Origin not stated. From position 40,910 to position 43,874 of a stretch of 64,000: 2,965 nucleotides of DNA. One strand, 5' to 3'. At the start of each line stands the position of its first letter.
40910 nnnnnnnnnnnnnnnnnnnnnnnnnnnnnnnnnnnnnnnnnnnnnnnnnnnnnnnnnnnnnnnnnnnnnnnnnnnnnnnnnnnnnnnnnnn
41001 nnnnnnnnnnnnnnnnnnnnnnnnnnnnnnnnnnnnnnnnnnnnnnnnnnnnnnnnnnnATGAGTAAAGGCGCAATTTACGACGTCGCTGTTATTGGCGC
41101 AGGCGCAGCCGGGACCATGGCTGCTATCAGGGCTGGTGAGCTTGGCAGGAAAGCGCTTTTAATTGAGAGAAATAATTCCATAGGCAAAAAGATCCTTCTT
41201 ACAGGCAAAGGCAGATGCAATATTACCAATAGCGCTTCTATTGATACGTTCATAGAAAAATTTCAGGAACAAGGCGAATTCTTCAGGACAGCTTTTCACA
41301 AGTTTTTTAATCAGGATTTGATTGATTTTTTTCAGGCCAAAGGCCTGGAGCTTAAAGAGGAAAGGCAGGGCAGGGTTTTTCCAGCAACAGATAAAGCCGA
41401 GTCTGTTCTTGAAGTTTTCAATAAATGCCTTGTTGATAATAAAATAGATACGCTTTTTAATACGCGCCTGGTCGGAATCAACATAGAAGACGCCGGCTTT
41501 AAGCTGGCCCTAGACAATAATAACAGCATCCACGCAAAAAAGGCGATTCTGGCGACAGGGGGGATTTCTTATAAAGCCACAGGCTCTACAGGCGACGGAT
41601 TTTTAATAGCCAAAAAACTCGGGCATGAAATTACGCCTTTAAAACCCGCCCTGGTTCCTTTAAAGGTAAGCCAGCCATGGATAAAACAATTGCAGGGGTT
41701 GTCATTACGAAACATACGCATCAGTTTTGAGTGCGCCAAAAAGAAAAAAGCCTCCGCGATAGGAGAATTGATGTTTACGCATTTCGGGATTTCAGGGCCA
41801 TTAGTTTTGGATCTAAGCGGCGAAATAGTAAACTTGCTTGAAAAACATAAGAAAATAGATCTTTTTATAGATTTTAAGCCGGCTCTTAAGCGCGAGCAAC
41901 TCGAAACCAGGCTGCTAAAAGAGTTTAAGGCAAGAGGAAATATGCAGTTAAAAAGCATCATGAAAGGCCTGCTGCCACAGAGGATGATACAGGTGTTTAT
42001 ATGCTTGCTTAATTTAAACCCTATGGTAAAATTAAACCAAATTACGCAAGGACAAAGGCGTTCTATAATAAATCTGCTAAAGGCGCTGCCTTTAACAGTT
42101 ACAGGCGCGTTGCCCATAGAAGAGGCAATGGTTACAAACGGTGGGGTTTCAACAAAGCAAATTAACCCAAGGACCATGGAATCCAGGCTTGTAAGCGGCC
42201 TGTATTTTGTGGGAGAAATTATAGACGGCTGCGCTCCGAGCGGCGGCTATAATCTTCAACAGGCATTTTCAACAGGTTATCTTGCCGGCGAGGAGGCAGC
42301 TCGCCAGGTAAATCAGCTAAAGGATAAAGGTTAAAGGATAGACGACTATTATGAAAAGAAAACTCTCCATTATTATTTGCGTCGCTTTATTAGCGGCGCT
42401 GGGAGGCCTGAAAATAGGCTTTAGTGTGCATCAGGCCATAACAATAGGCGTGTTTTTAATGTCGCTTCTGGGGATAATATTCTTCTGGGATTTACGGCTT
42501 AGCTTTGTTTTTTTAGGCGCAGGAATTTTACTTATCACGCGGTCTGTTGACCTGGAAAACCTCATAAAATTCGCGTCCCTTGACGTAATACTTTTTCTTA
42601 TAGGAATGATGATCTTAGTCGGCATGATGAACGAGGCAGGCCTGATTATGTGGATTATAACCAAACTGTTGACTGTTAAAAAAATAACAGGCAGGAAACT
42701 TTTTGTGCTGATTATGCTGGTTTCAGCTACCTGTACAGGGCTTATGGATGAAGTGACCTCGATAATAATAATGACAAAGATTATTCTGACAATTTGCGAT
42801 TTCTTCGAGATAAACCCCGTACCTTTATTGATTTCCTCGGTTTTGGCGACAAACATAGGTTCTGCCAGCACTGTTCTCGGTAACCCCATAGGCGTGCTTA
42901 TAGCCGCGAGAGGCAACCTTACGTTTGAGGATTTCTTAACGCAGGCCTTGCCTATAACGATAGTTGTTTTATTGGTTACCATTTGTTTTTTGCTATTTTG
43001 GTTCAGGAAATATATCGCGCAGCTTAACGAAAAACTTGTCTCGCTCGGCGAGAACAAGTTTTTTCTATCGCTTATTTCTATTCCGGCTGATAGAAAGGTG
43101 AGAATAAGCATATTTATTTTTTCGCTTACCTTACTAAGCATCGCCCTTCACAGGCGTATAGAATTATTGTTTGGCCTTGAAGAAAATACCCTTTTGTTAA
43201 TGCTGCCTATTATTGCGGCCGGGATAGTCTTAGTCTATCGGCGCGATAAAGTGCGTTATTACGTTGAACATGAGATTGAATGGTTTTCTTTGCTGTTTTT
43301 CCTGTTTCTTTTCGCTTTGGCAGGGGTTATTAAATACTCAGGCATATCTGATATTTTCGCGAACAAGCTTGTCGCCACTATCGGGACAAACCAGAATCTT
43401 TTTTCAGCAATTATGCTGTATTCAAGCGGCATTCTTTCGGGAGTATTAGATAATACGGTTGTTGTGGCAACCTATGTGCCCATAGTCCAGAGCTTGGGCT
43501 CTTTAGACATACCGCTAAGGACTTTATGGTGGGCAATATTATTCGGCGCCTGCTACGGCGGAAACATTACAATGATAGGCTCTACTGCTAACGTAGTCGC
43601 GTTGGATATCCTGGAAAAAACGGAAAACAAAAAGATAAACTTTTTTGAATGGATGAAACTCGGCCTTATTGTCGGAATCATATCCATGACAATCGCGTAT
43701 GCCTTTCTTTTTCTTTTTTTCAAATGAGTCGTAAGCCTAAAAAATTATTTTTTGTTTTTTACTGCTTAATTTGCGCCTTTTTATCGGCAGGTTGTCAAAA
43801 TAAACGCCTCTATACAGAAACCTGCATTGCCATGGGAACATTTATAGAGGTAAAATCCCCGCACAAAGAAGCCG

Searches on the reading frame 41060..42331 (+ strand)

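Call 57: search_protein_families(library=pfam, proteins=[window:41060-42331:+], max_evalue=0.00001)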
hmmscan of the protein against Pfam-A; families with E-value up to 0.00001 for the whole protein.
window:41060-42331:+ (424 aa): 6 families
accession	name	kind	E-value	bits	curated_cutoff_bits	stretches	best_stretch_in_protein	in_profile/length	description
PF03486.20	HI0933_like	-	4.5e-82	275.6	50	1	8-411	2-243/244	HI0933-like protein Rossmann domain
PF22780.1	HI0933_like_1st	-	9.2e-41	139.9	27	1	195-358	1-165/165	HI0933-like protein barrel and H2TH domain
PF12831.13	FAD_oxidored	-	2.3e-11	44.1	27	1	8-162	1-140/416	FAD dependent oxidoreductase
PF07992.20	Pyr_redox_2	-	2.4e-09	37.5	26.1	1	7-173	1-114/291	Pyridine nucleotide-disulphide oxidoreductase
PF01134.28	GIDA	-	3.9e-08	33.2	22.1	0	357-419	334-389/391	Glucose inhibited division protein A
PF00890.30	FAD_binding_2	-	1.9e-07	31.1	20.4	0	8-43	1-36/414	FAD binding domain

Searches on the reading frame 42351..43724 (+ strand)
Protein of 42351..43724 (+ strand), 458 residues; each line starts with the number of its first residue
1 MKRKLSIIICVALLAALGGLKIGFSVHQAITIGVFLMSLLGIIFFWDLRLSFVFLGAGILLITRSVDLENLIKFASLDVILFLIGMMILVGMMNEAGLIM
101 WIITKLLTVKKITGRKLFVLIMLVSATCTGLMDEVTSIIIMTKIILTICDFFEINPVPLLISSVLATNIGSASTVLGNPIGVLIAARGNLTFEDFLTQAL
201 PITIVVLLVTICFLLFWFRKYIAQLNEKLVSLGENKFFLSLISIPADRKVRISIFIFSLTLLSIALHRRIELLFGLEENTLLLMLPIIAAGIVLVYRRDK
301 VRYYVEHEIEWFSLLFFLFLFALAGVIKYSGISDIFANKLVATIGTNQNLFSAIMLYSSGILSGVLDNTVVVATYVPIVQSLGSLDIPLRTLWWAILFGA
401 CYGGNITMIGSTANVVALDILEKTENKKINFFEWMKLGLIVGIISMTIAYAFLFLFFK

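Call 57: search_protein_families(library=pfam, proteins=[window:42351-43724:+], max_evalue=0.00001)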
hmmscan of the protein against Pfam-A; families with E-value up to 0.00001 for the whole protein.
window:42351-43724:+ (458 aa): 3 families
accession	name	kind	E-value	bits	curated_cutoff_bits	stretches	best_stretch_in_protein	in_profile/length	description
PF03600.22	CitMHS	-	4.3e-54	184.3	31.9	2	46-399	8-336/336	Citrate transporter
PF02040.21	ArsB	-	3.3e-10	40.3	22.2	1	34-455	5-421/423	Arsenical pump membrane protein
PF00939.25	Na_sulph_symp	-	7.3e-07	29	27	0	25-218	266-466/472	Sodium:sulfate symporter transmembrane region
